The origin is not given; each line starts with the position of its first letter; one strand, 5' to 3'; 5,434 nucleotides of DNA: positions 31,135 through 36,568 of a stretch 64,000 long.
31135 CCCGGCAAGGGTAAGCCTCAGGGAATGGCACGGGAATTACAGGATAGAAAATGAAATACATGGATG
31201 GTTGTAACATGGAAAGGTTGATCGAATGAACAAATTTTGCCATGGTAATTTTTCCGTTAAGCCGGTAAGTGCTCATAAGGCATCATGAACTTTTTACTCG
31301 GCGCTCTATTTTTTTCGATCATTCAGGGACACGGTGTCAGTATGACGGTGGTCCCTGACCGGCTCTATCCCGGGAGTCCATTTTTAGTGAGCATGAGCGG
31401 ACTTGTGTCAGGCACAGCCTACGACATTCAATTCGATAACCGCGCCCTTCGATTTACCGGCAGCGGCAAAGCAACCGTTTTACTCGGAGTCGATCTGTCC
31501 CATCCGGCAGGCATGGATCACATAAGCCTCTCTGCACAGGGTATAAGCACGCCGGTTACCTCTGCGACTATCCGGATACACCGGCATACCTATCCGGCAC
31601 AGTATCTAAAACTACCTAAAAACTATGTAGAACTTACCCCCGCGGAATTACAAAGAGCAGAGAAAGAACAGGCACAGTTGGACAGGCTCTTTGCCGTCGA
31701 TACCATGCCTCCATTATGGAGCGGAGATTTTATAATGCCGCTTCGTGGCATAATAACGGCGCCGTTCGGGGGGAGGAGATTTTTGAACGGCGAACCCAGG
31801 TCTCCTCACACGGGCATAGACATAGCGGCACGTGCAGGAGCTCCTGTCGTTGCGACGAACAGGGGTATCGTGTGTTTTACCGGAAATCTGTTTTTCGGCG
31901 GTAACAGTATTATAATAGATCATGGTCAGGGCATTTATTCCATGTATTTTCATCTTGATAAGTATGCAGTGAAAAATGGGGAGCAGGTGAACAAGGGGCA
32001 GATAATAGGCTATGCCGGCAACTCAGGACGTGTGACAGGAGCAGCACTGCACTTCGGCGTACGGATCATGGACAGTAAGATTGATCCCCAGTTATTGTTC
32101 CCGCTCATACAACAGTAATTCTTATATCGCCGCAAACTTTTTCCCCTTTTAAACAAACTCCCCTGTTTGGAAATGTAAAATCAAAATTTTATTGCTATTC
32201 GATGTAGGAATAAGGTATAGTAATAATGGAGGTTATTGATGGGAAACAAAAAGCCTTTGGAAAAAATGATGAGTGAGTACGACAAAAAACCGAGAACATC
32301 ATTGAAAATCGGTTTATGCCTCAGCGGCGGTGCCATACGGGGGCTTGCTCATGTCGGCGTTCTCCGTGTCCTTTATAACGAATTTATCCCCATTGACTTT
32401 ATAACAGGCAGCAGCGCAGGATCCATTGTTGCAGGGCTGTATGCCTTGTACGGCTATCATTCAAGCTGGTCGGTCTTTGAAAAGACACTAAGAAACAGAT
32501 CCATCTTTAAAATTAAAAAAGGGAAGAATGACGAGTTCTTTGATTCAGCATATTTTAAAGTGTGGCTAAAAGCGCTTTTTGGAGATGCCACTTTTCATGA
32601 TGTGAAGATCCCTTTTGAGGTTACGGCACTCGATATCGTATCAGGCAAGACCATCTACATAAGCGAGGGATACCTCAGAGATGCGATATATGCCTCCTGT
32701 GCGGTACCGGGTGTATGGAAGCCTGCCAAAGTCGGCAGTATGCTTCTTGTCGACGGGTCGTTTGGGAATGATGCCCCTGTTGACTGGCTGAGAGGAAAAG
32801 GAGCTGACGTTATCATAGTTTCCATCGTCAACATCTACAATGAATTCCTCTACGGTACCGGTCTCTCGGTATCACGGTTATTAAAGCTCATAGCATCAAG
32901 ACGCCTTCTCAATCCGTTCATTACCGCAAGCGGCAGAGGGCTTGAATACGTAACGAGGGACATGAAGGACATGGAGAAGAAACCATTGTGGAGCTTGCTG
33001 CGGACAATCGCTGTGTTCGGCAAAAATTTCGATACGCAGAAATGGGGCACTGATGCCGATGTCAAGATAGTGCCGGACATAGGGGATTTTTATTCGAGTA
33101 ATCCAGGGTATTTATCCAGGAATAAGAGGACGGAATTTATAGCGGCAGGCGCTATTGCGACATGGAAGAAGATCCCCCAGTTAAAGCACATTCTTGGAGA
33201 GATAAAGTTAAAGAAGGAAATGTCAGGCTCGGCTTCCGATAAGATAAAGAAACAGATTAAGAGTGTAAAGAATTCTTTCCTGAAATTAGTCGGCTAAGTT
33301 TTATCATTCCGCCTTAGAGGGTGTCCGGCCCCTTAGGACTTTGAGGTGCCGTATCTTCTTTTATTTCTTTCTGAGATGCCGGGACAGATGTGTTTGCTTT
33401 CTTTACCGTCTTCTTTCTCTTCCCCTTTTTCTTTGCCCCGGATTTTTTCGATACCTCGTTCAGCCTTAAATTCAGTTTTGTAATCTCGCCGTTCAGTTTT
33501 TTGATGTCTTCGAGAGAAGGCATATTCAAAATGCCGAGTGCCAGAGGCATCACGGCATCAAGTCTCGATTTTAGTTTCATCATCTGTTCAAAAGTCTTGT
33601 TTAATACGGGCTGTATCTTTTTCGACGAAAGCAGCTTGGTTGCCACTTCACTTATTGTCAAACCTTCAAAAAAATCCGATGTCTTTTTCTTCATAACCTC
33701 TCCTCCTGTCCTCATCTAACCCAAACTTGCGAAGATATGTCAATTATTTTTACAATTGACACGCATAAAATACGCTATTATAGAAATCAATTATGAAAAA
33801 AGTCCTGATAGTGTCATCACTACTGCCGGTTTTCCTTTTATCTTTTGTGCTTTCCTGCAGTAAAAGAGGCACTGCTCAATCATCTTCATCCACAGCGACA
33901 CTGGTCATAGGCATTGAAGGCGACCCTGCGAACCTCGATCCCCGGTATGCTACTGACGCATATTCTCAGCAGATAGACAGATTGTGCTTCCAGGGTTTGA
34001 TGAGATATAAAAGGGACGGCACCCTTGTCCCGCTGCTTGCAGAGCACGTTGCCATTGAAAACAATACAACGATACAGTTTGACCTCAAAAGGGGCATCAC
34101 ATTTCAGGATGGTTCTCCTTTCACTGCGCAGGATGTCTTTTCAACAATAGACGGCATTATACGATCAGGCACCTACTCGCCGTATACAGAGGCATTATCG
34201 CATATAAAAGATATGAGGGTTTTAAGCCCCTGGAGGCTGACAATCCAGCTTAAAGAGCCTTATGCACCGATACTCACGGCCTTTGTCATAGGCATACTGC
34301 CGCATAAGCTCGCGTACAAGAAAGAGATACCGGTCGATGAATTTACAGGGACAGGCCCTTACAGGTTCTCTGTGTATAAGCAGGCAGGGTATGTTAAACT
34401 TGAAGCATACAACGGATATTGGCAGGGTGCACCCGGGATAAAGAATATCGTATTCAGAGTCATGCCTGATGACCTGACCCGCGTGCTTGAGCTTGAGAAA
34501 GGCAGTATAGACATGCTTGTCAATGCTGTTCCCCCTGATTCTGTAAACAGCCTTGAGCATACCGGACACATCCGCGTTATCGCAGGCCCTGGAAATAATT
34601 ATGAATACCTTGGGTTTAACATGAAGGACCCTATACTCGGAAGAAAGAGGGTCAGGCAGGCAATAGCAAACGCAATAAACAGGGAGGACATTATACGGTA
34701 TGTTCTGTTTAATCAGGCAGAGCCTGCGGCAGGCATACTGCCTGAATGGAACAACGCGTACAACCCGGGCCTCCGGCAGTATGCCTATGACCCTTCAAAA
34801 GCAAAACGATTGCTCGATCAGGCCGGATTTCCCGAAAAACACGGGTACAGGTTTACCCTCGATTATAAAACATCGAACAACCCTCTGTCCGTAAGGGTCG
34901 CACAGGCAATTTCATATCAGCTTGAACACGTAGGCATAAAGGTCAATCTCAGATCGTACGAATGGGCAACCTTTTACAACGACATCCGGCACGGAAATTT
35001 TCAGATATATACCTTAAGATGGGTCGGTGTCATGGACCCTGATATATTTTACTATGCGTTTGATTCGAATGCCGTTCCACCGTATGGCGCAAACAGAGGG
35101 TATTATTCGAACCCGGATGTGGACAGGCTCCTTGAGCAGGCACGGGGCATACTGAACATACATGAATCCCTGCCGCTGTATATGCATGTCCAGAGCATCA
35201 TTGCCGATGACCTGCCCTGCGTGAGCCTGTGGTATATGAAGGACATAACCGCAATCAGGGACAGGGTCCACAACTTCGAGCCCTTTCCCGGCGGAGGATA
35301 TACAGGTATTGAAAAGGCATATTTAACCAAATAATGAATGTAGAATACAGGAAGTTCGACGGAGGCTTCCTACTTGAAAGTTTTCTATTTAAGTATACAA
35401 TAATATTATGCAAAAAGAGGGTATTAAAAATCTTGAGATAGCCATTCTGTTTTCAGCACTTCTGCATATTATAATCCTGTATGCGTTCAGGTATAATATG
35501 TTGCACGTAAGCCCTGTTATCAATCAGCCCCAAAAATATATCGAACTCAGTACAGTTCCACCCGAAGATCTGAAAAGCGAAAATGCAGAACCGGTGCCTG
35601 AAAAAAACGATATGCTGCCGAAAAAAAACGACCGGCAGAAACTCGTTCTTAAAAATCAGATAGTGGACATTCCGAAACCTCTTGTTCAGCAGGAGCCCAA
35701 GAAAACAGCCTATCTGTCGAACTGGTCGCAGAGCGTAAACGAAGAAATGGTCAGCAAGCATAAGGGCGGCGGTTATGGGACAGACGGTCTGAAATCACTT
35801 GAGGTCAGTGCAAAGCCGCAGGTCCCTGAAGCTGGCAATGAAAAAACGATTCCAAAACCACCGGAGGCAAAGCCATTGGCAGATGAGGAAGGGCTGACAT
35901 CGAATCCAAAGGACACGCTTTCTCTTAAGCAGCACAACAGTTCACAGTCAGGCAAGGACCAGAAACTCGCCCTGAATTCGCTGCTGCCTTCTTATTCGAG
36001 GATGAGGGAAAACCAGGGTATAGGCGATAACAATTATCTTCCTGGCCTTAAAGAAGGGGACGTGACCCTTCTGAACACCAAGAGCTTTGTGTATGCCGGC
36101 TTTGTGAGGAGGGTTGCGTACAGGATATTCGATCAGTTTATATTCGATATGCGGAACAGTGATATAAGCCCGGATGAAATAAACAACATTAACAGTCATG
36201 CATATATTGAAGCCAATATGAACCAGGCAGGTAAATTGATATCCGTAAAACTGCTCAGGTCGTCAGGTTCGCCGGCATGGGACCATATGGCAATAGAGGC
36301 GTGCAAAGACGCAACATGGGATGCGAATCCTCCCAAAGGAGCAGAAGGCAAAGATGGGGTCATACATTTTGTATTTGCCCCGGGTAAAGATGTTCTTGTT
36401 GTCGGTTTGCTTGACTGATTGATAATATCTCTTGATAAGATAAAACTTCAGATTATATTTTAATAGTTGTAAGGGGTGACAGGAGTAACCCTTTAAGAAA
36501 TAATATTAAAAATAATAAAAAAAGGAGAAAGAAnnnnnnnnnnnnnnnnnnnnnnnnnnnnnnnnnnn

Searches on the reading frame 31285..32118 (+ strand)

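Call 19: search_protein_families(library=pfam, proteins=[window:31285-32118:+], max_evalue=0.00001)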
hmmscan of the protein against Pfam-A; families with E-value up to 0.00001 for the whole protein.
window:31285-32118:+ (277 aa): 1 family
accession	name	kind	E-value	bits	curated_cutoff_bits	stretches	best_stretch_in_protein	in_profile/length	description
PF01551.29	Peptidase_M23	-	1.6e-30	105.6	28.7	1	174-268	2-96/96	Peptidase family M23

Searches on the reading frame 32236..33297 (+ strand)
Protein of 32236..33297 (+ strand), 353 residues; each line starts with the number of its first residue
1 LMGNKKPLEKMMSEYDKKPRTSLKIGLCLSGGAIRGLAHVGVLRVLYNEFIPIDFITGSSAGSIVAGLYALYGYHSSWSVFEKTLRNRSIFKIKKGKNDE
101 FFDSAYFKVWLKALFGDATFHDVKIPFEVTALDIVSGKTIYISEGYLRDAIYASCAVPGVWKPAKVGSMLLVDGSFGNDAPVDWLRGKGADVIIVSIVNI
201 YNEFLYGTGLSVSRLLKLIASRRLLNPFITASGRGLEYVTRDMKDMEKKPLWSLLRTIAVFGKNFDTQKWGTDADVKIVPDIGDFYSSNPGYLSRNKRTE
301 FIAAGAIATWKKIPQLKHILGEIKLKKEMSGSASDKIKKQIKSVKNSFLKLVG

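Call 19: search_protein_families(library=pfam, proteins=[window:32236-33297:+], max_evalue=0.00001)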
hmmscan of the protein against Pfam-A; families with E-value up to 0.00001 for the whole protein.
window:32236-33297:+ (353 aa): 1 family
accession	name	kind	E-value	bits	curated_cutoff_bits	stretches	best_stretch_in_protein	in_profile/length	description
PF01734.28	Patatin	-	1.3e-30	107.4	27.7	1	27-183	1-188/191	Patatin-like phospholipase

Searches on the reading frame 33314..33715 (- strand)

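Call 93: search_protein_families(library=pfam, proteins=[window:33314-33715:-], max_evalue=0.001)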
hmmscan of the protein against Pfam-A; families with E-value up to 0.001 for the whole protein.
window:33314-33715:- (133 aa): 1 family
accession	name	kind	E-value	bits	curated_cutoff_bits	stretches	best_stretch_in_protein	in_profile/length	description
PF05597.16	Phasin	-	0.00044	20.7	28.8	1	5-89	44-125/126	Poly(hydroxyalcanoate) granule associated protein (phasin)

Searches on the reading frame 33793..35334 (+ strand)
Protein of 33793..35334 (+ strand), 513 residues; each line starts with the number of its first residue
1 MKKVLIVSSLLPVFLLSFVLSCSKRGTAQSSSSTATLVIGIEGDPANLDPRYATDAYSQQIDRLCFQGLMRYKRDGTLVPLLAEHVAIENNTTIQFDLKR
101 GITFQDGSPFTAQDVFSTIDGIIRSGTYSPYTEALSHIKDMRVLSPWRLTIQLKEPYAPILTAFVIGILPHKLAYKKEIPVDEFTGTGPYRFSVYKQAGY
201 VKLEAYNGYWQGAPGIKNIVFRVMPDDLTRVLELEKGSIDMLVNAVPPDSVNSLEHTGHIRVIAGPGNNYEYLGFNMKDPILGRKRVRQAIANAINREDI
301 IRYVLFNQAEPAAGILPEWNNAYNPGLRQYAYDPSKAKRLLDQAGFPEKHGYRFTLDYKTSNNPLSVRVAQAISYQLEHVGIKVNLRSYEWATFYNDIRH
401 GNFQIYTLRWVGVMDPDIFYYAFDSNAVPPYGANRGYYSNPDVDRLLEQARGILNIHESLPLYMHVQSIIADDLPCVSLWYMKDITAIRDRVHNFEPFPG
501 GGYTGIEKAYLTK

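Call 19: search_protein_families(library=pfam, proteins=[window:33793-35334:+], max_evalue=0.00001)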
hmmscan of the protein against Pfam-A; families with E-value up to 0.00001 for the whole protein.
window:33793-35334:+ (513 aa): 1 family
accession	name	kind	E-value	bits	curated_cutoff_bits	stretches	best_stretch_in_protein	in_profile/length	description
PF00496.27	SBP_bac_5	-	4.1e-86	289.8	32.4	1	78-426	2-363/368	Bacterial extracellular solute-binding proteins, family 5 Middle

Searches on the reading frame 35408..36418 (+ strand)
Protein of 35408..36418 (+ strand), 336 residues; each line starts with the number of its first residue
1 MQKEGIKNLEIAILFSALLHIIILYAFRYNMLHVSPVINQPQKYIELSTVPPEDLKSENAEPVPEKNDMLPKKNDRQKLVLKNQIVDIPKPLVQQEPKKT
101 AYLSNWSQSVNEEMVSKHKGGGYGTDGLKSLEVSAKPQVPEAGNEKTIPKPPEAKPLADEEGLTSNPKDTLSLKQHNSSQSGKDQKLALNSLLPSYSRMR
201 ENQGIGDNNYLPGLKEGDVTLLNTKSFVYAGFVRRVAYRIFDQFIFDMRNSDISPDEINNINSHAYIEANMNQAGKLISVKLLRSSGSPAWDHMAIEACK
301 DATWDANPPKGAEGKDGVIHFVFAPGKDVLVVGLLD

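Call 19: search_protein_families(library=pfam, proteins=[window:35408-36418:+], max_evalue=0.00001)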
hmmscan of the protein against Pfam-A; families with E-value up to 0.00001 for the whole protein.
window:35408-36418:+ (336 aa): 0 families

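Call 93: search_protein_families(library=pfam, proteins=[window:35408-36418:+], max_evalue=0.001)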
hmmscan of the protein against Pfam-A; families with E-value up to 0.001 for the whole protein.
window:35408-36418:+ (336 aa): 1 family
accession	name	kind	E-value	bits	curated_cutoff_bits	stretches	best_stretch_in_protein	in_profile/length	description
PF13103.11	TonB_2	-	2.4e-05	24.8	22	1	256-321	20-83/85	TonB C terminal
